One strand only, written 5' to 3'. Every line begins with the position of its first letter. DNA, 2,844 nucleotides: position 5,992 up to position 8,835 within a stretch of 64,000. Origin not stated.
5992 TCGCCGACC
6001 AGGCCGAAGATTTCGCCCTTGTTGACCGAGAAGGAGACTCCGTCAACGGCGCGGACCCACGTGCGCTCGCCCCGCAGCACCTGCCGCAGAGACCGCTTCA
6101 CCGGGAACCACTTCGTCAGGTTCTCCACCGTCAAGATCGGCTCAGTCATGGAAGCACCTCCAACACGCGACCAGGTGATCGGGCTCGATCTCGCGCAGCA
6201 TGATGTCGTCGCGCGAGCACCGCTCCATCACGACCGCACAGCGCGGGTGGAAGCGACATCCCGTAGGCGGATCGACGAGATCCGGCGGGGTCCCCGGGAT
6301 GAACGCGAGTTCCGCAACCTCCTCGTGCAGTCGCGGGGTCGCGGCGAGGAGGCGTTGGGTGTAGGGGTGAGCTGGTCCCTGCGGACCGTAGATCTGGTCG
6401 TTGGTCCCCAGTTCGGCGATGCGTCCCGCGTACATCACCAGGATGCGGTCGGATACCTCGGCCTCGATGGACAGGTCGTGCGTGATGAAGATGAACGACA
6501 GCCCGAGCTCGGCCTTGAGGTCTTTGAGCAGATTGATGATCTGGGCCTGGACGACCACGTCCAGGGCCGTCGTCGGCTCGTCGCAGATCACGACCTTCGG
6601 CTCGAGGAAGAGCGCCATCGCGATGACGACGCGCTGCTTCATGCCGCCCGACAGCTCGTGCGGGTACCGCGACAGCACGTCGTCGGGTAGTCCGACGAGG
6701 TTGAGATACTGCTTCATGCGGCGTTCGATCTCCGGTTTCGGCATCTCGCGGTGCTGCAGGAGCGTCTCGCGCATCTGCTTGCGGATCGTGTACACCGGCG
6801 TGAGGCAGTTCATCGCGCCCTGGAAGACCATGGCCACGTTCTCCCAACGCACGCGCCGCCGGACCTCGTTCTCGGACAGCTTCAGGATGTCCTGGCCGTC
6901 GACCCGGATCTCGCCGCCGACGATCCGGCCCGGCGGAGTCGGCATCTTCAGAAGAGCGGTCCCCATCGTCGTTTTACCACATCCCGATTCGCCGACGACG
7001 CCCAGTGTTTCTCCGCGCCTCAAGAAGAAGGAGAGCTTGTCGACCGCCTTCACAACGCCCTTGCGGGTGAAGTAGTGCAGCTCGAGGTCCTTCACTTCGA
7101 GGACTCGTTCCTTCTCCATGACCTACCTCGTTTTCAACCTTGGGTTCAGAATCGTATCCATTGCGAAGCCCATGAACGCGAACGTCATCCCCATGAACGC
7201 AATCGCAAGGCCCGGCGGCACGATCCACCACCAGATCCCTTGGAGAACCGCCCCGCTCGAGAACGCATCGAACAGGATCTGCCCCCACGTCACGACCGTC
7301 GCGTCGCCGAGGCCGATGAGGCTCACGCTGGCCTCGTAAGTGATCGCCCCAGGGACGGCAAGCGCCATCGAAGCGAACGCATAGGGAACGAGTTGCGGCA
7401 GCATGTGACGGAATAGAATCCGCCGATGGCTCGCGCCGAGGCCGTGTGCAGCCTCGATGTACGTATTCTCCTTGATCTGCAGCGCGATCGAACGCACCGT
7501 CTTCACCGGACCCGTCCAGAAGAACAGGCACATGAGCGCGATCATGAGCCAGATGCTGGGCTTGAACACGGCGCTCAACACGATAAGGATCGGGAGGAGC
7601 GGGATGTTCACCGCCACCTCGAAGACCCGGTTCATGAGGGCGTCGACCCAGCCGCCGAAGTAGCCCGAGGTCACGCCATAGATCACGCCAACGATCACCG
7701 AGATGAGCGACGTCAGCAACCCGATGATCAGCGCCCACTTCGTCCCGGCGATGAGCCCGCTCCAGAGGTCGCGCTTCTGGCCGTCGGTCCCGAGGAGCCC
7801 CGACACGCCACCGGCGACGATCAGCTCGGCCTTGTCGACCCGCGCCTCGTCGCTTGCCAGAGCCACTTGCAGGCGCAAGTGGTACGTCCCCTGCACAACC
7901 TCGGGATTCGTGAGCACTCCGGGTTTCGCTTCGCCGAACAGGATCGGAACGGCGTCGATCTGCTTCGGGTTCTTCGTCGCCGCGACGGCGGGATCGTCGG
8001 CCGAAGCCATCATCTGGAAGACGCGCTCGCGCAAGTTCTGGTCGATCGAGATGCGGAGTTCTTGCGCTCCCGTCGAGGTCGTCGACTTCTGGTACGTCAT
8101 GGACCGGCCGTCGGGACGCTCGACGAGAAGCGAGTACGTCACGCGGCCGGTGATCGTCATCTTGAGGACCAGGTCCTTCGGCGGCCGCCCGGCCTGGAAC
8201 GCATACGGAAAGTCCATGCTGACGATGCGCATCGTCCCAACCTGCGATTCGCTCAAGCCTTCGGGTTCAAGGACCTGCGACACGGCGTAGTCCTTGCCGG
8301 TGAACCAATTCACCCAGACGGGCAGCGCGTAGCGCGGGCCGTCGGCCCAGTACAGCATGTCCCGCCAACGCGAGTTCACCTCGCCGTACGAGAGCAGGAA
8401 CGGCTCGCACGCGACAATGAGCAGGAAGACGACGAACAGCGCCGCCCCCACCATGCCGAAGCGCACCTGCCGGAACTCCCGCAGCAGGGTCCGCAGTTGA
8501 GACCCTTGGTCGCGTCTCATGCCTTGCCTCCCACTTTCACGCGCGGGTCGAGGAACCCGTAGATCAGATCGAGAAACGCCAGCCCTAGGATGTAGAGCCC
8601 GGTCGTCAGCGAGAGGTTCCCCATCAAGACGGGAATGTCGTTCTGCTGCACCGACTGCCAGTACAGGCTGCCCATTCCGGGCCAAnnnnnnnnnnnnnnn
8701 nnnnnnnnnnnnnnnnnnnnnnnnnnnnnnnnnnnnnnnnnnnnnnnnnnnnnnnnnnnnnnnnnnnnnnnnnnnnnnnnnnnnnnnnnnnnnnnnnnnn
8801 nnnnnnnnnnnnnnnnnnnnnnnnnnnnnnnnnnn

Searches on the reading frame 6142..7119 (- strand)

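Call 72: search_protein_families(library=pfam, proteins=[window:6142-7119:-], max_evalue=0.000001)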
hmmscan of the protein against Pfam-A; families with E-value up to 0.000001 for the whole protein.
window:6142-7119:- (325 aa): 2 families
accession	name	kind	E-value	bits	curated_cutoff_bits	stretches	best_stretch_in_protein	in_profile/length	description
PF00005.33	ABC_tran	-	5.4e-29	102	25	1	27-184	2-137/137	ABC transporter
PF08352.17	oligo_HPY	-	4.2e-16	59.5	27.1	1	236-301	2-65/65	Oligopeptide/dipeptide transporter, C-terminal region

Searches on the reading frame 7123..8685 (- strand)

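Call 72: search_protein_families(library=pfam, proteins=[window:7123-8685:-], max_evalue=0.000001)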
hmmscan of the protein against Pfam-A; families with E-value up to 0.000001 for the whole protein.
window:7123-8685:- (520 aa): 1 family
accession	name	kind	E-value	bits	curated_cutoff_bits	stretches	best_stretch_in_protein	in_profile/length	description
PF00528.27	BPD_transp_1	-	2.3e-25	89.9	26.4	1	333-518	1-183/184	Binding-protein-dependent transport system inner membrane component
